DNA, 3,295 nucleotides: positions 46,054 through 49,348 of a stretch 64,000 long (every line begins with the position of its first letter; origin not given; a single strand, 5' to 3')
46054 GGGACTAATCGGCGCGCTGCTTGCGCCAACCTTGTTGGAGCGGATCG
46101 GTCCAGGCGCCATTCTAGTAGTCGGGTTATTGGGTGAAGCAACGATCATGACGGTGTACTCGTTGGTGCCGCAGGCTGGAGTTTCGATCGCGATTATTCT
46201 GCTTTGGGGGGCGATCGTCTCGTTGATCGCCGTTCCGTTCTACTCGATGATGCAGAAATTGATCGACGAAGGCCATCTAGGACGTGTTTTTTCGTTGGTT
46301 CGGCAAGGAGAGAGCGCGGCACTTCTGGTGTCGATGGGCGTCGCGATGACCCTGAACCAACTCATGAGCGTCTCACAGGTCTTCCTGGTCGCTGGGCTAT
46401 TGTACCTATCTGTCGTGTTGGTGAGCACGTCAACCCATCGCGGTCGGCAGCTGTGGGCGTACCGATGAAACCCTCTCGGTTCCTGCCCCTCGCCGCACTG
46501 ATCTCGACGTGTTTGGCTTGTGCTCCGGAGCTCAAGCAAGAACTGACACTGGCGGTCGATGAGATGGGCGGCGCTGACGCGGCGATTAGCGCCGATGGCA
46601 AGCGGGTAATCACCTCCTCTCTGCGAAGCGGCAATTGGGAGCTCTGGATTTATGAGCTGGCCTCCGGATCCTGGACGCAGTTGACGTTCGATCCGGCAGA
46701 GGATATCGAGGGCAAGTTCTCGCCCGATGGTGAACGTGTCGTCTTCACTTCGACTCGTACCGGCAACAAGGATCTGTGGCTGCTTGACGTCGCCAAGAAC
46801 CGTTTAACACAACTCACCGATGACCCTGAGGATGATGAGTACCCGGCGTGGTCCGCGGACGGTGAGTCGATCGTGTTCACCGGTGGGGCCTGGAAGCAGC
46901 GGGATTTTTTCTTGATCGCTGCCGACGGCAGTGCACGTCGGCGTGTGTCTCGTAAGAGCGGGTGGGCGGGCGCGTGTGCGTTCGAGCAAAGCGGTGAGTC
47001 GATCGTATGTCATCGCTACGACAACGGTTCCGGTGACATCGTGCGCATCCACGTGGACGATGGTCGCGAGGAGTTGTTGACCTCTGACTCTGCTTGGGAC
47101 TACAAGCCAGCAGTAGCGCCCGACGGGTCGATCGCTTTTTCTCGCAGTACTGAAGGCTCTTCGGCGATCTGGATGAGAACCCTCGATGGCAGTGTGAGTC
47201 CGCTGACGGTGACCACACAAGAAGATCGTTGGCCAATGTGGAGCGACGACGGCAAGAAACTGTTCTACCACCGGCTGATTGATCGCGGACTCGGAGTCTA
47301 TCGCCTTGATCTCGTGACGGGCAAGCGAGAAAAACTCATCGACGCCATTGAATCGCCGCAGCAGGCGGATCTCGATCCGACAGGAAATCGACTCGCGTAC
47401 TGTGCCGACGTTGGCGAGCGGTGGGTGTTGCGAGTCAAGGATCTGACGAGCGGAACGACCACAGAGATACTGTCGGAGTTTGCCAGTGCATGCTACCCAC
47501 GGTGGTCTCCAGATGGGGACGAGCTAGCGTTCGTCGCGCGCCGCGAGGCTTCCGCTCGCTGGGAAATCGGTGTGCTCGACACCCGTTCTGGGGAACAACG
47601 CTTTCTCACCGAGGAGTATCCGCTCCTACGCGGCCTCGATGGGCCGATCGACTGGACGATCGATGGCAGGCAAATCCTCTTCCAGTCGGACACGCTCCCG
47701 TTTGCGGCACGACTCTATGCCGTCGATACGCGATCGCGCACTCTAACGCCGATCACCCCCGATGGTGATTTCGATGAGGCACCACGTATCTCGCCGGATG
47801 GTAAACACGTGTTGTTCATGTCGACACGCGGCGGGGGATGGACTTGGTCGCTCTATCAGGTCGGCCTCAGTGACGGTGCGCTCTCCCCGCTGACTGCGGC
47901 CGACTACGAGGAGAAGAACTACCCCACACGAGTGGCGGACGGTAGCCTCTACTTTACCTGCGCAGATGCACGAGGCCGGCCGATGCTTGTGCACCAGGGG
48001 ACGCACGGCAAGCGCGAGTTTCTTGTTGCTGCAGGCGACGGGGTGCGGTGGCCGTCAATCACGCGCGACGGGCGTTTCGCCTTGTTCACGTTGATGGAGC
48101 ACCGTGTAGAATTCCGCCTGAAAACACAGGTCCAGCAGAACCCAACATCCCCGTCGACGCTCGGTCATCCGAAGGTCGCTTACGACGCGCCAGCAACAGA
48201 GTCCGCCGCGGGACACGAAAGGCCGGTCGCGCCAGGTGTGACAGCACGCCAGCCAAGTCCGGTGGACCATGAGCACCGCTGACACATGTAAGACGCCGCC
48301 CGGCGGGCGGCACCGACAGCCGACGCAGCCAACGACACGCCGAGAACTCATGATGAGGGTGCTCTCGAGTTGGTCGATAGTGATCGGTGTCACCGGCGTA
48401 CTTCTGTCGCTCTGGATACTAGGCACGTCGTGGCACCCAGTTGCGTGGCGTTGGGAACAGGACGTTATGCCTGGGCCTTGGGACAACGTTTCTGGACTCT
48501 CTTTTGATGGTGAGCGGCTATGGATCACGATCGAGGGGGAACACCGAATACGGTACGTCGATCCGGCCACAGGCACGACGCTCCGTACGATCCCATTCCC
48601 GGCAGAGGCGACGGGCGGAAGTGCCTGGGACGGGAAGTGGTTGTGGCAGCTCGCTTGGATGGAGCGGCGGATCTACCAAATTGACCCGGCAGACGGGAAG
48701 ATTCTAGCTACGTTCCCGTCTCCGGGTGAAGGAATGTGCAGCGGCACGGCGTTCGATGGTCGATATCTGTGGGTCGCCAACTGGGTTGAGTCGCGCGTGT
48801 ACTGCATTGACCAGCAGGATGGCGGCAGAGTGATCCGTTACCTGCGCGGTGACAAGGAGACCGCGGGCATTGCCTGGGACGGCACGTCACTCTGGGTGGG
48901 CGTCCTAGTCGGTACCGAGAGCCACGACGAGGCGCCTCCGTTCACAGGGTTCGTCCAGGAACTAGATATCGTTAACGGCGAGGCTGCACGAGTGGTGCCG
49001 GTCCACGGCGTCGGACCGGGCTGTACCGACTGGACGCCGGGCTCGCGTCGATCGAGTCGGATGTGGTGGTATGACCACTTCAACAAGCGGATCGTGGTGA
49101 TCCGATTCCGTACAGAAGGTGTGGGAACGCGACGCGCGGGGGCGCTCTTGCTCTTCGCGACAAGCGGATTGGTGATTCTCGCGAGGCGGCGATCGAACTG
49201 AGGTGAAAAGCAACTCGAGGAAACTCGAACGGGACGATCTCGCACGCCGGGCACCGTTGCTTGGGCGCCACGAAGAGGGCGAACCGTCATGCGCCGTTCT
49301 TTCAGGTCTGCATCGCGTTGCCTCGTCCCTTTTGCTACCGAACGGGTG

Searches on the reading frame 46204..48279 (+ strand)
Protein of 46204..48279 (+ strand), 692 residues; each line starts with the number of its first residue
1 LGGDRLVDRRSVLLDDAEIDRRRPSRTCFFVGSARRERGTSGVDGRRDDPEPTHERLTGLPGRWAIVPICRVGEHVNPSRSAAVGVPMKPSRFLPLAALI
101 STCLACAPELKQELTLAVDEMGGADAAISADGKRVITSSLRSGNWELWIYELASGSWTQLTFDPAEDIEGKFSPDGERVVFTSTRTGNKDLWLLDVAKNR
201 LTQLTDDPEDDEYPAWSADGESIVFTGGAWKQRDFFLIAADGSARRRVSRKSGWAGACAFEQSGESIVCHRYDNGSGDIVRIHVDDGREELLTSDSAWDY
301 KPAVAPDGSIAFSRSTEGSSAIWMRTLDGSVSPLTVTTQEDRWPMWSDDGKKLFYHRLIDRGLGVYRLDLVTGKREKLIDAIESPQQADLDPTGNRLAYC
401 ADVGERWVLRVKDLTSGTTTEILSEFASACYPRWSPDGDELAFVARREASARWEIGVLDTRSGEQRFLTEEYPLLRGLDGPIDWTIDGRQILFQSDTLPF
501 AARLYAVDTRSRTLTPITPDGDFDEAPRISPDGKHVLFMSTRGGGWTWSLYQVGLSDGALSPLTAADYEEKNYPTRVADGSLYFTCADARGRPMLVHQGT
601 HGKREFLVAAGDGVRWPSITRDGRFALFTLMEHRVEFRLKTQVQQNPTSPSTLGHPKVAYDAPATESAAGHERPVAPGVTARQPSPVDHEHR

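Call 30: search_protein_families(library=pfam, proteins=[window:46204-48279:+], max_evalue=0.0001)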
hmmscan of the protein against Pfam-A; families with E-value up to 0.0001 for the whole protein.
window:46204-48279:+ (692 aa): 3 families
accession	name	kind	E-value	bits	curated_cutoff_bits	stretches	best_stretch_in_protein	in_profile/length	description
PF07676.18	PD40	-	8.2e-42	140.8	20.9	2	159-192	3-37/38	WD40-like Beta Propeller Repeat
PF00930.27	DPPIV_N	-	3.5e-13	49.4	22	1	142-210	20-84/354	Dipeptidyl peptidase IV (DPP IV) N-terminal region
PF25174.1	Beta-prop_THOC3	-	1.7e-05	24.4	305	0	146-229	70-150/272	THOC3 beta-propeller domain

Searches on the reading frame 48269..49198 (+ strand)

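Call 30: search_protein_families(library=pfam, proteins=[window:48269-49198:+], max_evalue=0.0001)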
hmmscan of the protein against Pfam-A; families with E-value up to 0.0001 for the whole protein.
window:48269-49198:+ (310 aa): 1 family
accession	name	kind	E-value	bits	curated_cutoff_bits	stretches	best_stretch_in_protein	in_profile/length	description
PF05096.18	Glu_cyclase_2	-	2.9e-05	24.1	22.3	0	75-167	42-135/249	Glutamine cyclotransferase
